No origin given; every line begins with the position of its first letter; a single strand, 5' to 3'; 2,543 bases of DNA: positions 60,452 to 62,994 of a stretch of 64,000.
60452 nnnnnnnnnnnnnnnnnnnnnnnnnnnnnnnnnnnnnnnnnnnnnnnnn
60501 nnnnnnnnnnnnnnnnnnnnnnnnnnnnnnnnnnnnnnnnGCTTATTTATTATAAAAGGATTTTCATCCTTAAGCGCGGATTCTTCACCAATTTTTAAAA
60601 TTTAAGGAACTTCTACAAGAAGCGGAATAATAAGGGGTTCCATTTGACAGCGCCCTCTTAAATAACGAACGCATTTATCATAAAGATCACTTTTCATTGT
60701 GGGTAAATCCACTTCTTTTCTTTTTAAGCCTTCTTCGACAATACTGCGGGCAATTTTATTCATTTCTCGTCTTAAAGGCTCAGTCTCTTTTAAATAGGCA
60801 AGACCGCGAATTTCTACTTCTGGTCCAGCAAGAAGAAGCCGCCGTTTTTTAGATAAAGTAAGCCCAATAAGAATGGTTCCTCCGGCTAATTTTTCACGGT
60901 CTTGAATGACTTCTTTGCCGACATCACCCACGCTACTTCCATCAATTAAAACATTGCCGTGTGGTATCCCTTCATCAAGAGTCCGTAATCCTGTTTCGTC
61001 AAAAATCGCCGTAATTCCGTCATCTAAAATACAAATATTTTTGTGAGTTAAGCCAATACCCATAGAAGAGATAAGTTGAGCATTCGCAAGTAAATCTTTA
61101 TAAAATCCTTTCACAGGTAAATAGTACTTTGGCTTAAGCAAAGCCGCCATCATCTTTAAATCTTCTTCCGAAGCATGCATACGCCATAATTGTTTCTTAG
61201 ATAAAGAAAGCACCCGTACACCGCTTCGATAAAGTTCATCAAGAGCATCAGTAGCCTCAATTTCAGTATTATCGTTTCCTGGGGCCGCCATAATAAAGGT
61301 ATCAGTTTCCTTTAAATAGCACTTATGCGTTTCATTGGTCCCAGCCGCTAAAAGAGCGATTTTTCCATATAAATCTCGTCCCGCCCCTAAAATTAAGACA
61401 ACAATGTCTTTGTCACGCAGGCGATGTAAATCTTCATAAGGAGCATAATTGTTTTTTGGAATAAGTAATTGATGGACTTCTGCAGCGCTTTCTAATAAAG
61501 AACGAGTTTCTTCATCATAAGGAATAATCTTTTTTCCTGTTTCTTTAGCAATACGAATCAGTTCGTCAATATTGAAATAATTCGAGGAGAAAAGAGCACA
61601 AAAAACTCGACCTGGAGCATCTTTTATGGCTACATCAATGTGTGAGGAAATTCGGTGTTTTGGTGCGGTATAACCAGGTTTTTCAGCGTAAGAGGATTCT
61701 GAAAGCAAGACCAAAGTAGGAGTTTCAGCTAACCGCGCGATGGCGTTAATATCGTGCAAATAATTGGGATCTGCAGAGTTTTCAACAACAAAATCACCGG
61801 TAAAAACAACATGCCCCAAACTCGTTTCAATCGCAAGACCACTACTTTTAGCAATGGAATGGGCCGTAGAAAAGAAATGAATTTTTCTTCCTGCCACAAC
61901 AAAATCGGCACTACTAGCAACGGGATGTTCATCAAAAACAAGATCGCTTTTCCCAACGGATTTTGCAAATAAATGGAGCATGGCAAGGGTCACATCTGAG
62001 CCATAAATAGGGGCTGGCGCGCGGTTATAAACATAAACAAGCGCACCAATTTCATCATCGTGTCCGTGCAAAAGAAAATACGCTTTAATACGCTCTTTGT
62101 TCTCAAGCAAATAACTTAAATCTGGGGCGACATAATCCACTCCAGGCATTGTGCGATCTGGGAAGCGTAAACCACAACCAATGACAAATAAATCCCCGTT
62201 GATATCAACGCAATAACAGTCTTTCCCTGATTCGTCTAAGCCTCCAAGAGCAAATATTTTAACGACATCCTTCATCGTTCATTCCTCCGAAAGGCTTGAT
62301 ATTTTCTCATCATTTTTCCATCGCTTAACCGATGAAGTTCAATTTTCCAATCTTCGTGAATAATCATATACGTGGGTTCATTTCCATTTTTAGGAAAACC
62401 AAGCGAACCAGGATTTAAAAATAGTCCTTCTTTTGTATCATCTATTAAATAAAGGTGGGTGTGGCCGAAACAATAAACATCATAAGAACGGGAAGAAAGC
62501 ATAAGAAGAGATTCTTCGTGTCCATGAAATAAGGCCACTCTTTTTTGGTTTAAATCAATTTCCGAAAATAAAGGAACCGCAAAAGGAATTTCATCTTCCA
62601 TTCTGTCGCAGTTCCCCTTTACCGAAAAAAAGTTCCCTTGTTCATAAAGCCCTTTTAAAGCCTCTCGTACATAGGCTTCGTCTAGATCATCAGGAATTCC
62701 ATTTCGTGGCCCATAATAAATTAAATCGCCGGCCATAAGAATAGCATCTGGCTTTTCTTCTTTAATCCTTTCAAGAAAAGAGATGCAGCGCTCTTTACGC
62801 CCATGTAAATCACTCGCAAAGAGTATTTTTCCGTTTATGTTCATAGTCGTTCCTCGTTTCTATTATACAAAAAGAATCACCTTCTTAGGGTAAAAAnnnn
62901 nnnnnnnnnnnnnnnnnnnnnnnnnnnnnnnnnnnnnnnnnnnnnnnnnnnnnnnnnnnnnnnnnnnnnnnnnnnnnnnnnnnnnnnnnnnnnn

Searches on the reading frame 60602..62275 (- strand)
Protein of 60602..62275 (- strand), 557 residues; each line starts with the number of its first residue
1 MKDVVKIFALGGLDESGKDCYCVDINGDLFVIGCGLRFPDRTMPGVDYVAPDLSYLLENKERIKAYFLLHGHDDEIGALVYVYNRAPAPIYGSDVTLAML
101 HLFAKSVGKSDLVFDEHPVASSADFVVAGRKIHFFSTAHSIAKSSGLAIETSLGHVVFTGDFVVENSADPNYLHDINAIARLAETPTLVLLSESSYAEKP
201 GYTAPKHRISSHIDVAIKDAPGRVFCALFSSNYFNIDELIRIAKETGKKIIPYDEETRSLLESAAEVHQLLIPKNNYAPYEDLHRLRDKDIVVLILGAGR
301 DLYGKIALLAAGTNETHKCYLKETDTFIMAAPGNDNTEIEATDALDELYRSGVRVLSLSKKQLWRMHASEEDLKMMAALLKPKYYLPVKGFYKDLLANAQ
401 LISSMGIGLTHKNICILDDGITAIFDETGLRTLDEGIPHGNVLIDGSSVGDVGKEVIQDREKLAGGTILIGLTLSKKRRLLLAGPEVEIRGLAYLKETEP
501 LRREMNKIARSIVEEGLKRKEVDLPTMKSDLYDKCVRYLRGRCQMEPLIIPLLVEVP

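Call 30: search_protein_families(library=pfam, proteins=[window:60602-62275:-], max_evalue=0.001)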
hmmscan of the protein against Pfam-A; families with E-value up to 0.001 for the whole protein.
window:60602-62275:- (557 aa): 3 families
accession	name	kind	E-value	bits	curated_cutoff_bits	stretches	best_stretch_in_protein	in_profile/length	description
PF17770.6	RNase_J_C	-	1.9e-14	54.9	23.8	1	456-556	1-102/102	Ribonuclease J C-terminal domain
PF22505.1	RNase_J_b_CASP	-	1.1e-10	41.8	27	1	222-337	2-118/126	Ribonuclease J, beta-CASP domain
PF00753.33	Lactamase_B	-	1.8e-05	25.2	22.7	1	18-173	6-161/196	Metallo-beta-lactamase superfamily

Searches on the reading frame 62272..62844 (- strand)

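Call 30: search_protein_families(library=pfam, proteins=[window:62272-62844:-], max_evalue=0.001)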
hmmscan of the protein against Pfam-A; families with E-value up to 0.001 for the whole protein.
window:62272-62844:- (190 aa): 3 families
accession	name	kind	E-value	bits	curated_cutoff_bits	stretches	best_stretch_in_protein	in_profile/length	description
PF12850.12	Metallophos_2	-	1e-23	84.5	27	1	6-164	2-151/154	Calcineurin-like phosphoesterase superfamily domain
PF00149.33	Metallophos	-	1.7e-14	55.2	21.5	1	6-109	2-116/191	Calcineurin-like phosphoesterase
PF14582.11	Metallophos_3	-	0.00095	19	28.2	0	4-43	5-44/259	Metallophosphoesterase, calcineurin superfamily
